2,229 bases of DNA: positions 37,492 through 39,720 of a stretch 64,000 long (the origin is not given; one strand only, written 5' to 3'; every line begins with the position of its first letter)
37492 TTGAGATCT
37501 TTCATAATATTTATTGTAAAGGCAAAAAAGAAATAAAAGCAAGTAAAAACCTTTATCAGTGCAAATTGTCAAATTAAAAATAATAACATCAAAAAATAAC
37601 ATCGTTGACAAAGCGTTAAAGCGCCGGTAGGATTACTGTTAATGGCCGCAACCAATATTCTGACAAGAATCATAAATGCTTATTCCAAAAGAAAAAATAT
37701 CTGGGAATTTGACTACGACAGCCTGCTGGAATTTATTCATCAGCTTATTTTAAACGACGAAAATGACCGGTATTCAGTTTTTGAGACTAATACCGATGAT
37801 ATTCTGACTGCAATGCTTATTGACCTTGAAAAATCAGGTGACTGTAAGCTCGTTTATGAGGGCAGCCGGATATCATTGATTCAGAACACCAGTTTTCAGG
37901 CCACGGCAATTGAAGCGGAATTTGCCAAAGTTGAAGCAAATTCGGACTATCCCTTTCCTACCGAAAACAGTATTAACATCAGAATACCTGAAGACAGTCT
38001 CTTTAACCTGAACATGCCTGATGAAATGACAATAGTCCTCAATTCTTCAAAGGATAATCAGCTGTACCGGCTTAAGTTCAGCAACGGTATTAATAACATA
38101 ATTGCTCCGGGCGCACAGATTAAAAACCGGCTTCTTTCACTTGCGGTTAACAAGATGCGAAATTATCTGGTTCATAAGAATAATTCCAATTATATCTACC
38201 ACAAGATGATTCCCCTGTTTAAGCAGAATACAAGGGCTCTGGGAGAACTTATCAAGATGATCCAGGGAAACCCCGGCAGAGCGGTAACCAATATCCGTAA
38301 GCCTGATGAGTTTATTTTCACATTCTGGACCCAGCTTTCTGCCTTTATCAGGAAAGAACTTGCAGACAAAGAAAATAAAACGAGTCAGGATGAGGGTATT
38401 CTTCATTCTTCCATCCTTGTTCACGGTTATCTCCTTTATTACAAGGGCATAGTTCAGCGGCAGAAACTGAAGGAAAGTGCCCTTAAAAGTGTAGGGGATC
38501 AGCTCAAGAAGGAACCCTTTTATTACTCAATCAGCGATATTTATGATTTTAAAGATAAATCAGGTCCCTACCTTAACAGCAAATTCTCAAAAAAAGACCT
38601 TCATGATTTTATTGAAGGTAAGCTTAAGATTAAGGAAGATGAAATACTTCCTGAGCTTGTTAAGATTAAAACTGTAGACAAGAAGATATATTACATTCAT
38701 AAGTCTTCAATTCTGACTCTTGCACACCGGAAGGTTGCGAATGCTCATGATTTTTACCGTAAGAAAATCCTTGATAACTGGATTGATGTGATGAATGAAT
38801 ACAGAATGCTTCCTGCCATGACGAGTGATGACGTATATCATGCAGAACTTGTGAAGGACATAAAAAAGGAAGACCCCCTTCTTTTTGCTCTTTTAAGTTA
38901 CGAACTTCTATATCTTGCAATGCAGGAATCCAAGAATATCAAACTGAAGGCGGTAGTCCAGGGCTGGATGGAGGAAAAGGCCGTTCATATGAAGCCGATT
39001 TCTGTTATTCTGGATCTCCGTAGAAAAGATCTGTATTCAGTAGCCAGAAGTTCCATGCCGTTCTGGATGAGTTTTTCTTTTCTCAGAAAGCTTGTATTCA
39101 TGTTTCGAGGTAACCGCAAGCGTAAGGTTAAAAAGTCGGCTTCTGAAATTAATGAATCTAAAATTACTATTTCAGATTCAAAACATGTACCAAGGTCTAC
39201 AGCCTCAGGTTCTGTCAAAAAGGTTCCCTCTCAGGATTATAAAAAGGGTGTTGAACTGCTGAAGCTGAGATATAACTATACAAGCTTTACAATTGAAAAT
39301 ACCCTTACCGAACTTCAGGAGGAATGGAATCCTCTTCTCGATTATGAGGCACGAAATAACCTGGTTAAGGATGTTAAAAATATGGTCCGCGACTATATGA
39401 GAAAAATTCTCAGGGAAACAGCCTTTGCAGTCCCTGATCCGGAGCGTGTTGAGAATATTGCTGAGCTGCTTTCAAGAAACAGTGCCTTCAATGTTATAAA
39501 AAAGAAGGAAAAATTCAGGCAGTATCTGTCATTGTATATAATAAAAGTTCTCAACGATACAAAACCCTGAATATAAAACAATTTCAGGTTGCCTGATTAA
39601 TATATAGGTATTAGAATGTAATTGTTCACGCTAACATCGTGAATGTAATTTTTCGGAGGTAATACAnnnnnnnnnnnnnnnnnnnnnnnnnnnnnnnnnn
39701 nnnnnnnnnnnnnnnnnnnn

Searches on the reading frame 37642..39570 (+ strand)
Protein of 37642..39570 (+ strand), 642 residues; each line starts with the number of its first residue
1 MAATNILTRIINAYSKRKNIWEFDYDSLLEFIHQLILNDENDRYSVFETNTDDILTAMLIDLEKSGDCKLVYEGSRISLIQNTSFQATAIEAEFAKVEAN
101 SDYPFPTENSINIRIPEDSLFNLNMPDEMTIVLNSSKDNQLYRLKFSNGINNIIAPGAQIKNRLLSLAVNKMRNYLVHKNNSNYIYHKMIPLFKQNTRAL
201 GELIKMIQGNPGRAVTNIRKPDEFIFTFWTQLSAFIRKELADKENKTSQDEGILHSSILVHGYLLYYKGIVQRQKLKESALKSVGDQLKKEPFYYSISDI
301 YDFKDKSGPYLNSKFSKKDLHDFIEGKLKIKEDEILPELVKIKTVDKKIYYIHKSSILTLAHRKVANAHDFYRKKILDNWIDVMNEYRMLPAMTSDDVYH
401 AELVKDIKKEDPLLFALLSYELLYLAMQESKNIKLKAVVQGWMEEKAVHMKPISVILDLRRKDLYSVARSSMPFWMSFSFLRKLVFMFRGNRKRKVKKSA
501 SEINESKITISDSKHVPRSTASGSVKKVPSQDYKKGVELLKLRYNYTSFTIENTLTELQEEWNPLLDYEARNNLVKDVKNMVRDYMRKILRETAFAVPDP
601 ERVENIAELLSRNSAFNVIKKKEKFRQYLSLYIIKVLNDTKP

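Call 6: search_protein_families(library=pfam, proteins=[window:37642-39570:+], max_evalue=0.01)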
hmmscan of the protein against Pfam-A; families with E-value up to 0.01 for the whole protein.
window:37642-39570:+ (642 aa): 0 families

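Call 7: search_protein_families(library=ncbifam, proteins=[window:37642-39570:+], max_evalue=1)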
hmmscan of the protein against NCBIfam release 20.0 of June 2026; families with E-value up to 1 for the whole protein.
window:37642-39570:+ (642 aa): 0 families

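Call 8: find_homologous_proteins(query=window:37642-39567:+, max_evalue=0.001)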
Query window:37642-39567:+ (642 aa): 14 proteins with E <= 0.001 among 8000 candidates.
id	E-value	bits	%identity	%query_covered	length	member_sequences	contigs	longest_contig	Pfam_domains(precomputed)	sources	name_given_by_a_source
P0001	0.0e+0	1414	100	100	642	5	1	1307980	-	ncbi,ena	-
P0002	1.2e-248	845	58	100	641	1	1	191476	-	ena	-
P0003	1.9e-236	804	56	100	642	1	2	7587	-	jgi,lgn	jgi:hypothetical protein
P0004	4.3e-236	803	56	100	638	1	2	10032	-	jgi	-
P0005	2.3e-232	791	55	100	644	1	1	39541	-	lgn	-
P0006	1.0e-230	785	54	100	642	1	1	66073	-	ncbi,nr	ncbi:MAG: hypothetical protein JEZ04_20265 [Spirochaetales bacterium]|nr:hypothetical protein [Spiro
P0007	3.8e-228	777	55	100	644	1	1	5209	-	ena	-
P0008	2.3e-224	765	53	100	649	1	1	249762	-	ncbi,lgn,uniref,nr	ncbi:MAG: hypothetical protein PQJ61_10155 [Spirochaetales bacterium]|uniref:Uncharacterized protein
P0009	3.0e-223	761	53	100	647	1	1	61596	-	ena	-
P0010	1.4e-219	749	53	100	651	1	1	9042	-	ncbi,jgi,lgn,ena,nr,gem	ncbi:MAG TPA: hypothetical protein DCO79_12025 [Spirochaeta sp.]|nr:hypothetical protein [Spirochaet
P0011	2.0e-218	745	51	100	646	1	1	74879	-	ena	-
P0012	3.3e-218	744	52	100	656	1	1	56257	-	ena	-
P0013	4.2e-218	744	52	100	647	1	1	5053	-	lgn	-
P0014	1.5e-105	372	33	100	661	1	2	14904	-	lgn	-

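Call 9: search_protein_families(library=padloc, proteins=[window:37642-39567:+], max_evalue=1)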
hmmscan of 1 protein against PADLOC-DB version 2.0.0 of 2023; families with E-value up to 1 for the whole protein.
window:37642-39567:+ (642 aa): 0 families

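Call 10: search_protein_families(library=phrogs, proteins=[window:37642-39567:+], max_evalue=1)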
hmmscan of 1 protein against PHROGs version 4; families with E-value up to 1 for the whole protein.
window:37642-39567:+ (642 aa): 2 families
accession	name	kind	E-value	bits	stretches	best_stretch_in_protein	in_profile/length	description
phrog_11024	-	lysis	0.0043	18.2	1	555-619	20-85/121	holin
phrog_22445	-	unknown function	0.014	16.3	1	546-640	9-97/157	-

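Call 11: search_solved_structures(query=window:37642-39567:+, max_evalue=10)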
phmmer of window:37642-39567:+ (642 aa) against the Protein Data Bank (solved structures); distinct sequences matched with E-value up to 10: 0.

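Call 13: find_encoding_contigs(protein=P0008, flank=10000, max_places=2)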
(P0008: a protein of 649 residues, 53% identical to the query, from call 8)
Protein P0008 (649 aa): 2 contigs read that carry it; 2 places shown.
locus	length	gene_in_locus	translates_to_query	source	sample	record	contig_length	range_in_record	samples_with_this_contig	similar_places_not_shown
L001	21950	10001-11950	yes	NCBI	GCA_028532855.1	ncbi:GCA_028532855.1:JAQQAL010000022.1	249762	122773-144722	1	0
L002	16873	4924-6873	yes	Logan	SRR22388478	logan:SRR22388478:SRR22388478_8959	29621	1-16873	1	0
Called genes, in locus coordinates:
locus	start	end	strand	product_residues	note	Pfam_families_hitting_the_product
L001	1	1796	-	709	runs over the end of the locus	PF02738:MoCoBD_1, PF20256:MoCoBD_2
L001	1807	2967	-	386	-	PF00291:PALP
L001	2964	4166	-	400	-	PF01546:Peptidase_M20, PF07687:M20_dimer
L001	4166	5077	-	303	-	PF01180:DHO_dh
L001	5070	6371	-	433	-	PF01979:Amidohydro_1, PF07969:Amidohydro_3 (faint)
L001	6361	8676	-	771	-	PF01315:Ald_Xan_dh_C, PF02738:MoCoBD_1, PF20256:MoCoBD_2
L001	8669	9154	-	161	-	PF00111:Fer2, PF01799:Fer2_2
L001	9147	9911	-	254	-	PF00941:FAD_binding_5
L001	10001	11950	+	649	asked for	-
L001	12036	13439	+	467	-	PF07969:Amidohydro_3 (weak), PF01979:Amidohydro_1, PF07969:Amidohydro_3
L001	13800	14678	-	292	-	PF16881:LIAS_N (weak), PF04055:Radical_SAM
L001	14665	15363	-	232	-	PF21948:LplA-B_cat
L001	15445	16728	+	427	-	PF00483:NTP_transferase, PF12804:NTP_transf_3 (weak), PF25247:LbH_GLGC, PF24894:Hexapep_GlmU (weak)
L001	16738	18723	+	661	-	PF00128:Alpha-amylase, PF02806:Alpha-amylase_C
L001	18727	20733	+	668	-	PF12439:GDE_N, PF06202:GDE_C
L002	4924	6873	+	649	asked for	-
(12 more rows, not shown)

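Call 14: find_encoding_contigs(protein=P0002, flank=10000, max_places=2)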
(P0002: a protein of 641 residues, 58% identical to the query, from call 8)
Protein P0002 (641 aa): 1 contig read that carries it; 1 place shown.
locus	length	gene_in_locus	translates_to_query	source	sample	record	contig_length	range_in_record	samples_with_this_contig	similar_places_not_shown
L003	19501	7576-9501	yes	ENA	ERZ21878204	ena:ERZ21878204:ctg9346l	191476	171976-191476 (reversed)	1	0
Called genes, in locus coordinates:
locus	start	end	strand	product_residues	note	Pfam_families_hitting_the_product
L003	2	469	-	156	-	?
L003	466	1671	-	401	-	PF01546:Peptidase_M20, PF07687:M20_dimer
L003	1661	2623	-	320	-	PF01180:DHO_dh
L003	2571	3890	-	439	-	PF07969:Amidohydro_3 (faint), PF01979:Amidohydro_1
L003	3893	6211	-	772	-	PF01315:Ald_Xan_dh_C, PF02738:MoCoBD_1, PF20256:MoCoBD_2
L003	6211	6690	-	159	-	PF00111:Fer2, PF01799:Fer2_2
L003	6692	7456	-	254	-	PF00941:FAD_binding_5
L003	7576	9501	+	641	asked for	-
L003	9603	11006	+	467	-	PF07969:Amidohydro_3 (weak), PF01979:Amidohydro_1, PF12890:DHOase (weak), PF07969:Amidohydro_3 (weak)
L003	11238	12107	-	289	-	PF04055:Radical_SAM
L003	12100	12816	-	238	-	PF21948:LplA-B_cat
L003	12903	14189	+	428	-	PF00483:NTP_transferase, PF12804:NTP_transf_3 (weak), PF25247:LbH_GLGC, PF24894:Hexapep_GlmU (faint)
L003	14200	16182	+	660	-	PF02922:CBM_48 (faint), PF00128:Alpha-amylase, PF02806:Alpha-amylase_C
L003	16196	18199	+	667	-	PF12439:GDE_N, PF06202:GDE_C, PF22422:MGH1-like_GH (weak)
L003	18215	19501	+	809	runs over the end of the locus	PF00343:Phosphorylase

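Call 17: find_encoding_contigs(protein=P0014, flank=10000, max_places=3)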
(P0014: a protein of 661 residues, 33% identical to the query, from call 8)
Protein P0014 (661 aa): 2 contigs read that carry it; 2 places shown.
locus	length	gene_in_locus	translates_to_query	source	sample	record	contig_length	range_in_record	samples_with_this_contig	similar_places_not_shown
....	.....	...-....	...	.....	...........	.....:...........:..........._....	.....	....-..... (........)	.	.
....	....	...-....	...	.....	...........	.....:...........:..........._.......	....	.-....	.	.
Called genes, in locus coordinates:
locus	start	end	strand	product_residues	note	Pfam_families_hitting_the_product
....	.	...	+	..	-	?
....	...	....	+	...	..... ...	-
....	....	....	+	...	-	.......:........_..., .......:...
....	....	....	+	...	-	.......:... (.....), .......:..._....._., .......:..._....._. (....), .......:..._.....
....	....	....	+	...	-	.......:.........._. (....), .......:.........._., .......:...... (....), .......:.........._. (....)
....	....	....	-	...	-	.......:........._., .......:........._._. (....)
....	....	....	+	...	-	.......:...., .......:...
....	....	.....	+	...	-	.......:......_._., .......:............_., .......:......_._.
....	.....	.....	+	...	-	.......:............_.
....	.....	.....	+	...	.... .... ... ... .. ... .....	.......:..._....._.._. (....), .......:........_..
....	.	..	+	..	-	?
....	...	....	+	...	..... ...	-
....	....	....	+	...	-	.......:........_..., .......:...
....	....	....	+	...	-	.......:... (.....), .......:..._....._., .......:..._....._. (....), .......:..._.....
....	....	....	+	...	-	?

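Call 18: find_encoding_contigs(protein=P0011, flank=10000, max_places=2)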
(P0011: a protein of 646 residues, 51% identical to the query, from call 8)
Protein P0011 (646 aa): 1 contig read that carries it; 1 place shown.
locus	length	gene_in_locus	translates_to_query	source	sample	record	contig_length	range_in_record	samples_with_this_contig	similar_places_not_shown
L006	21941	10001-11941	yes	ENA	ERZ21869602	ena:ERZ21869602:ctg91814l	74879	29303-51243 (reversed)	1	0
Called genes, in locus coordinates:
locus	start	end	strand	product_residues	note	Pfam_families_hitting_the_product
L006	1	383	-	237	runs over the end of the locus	PF20256:MoCoBD_2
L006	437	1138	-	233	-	PF02738:MoCoBD_1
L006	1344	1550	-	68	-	-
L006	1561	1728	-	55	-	-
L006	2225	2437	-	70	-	-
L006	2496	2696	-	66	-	PF00291:PALP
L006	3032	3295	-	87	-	-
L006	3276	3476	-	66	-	-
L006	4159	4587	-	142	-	PF01180:DHO_dh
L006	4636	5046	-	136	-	PF01180:DHO_dh (weak)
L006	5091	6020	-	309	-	PF01979:Amidohydro_1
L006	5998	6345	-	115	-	-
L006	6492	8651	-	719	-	PF01315:Ald_Xan_dh_C, PF02738:MoCoBD_1, PF20256:MoCoBD_2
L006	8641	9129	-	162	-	PF00111:Fer2, PF01799:Fer2_2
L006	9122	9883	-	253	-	PF00941:FAD_binding_5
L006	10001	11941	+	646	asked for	-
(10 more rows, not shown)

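Call 21: list_cluster_members(proteins=[P0001, P0014, P0002])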
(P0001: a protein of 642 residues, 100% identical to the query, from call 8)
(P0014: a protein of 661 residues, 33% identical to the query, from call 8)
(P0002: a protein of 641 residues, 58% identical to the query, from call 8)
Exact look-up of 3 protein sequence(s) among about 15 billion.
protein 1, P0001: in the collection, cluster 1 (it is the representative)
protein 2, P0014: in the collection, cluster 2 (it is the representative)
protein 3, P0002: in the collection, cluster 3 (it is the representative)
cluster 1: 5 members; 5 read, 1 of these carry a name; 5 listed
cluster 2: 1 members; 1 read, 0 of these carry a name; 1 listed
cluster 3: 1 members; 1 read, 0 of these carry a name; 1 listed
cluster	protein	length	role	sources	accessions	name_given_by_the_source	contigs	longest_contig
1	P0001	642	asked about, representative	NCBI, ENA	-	-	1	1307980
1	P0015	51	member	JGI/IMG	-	antibiotic biosynthesis monooxygenase (ABM) superfamily enzyme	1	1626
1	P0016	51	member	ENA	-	-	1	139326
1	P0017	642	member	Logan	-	-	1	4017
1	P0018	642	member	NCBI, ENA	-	-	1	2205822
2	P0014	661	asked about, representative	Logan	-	-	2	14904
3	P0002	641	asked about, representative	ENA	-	-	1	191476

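Call 23: find_encoding_contigs(protein=P0001, flank=2000, max_places=3)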
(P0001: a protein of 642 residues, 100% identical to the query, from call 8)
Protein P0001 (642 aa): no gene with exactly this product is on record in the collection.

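Call 29: search_protein_representatives(alignment_id=A1)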
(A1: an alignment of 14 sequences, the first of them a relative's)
Query: 14 sequences, 646 profile positions. Proteins with E-value up to 0.001 (for the whole library): 525; up to 1e-10: 447; up to 1e-30: 304. The best 150 are listed.
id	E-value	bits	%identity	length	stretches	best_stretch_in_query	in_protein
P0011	0.0e+00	1120.4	-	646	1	1-646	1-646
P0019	3.5e-225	765.5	-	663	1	1-645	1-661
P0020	3.3e-185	633.5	-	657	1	1-643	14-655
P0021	1.4e-174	598.4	-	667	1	3-642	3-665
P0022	5.3e-162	556.8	-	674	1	1-642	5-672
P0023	7.9e-162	556.2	-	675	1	1-642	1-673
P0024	1.7e-161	555.1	-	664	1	7-643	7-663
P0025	2.4e-161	554.6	-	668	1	1-643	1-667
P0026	3.3e-157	541.0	-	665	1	11-643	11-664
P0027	8.7e-156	536.3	-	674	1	5-644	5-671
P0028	7.0e-155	533.3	-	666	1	13-642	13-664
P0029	1.5e-154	532.2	-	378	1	1-339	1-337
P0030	6.5e-150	516.9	-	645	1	1-641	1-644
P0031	6.2e-149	513.6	-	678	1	10-646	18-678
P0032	6.6e-149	513.5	-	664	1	1-641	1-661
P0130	1.1e-87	311.3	-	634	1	7-645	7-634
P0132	5.1e-86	305.8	-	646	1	1-643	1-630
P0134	9.2e-86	304.9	-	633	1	1-642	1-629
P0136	5.1e-85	302.5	-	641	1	1-642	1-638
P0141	4.1e-84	299.5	-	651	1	3-644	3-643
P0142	4.8e-84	299.2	-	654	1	3-642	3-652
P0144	2.0e-83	297.2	-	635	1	7-644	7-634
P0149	5.9e-81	289.0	-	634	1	8-643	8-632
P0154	4.9e-80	286.0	-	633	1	7-642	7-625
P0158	3.7e-79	283.1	-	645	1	1-643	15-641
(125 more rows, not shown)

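Call 30: predict_structure(alignment_id=A1)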
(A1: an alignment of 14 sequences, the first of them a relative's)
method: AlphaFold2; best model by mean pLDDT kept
length: 642 residues; sequences in the alignment: 14
mean_pLDDT: 79.4   pTM: 0.53
mean pLDDT of the five models: 79.4, 77.9, 74.7, 73.5, 73.2
residues with pLDDT >= 90: 112; 70-90: 433; 50-70: 50; < 50: 47
segments of 3 or more residues with pLDDT < 50: 482-527
pLDDT, mean of each block of 10 residues (from residue 1): 74 84 89 85 79 85 80 88 81 87 85 80 89 80 86 90 92 88 90 86 91 91 92 90 78 92 92 82 81 83 68 74 78 65 85 87 91 92 81 88 88 87 83 84 81 90 87 59 46 32 27 30 41 78 73 82 80 84 78 64 83 79 87 84 56
secondary structure, 60 per line:
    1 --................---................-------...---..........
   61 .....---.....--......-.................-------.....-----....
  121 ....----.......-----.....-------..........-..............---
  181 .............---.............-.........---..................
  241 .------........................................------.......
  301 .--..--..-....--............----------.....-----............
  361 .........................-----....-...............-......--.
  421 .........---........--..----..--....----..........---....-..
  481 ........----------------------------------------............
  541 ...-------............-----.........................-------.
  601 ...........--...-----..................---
elements in order: H3-18 E22-24 H25-37 H51-65 E69-73 E76-81 H83-99 H108-111 E120-124 H129-135 E141-145 E153-156 H157-162 H164-177 H181-193 H197-209 H211-219 H223-241 H248-287 E294-296 H297-301 H311-314 H317-328 E339-343 E349-353 H354-385 H391-394 H396-410 H412-417 H420-429 H433-440 H453-456 H461-470 H474-477 H479-488 H529-543 H551-562 H568-592 H600-611 H622-639
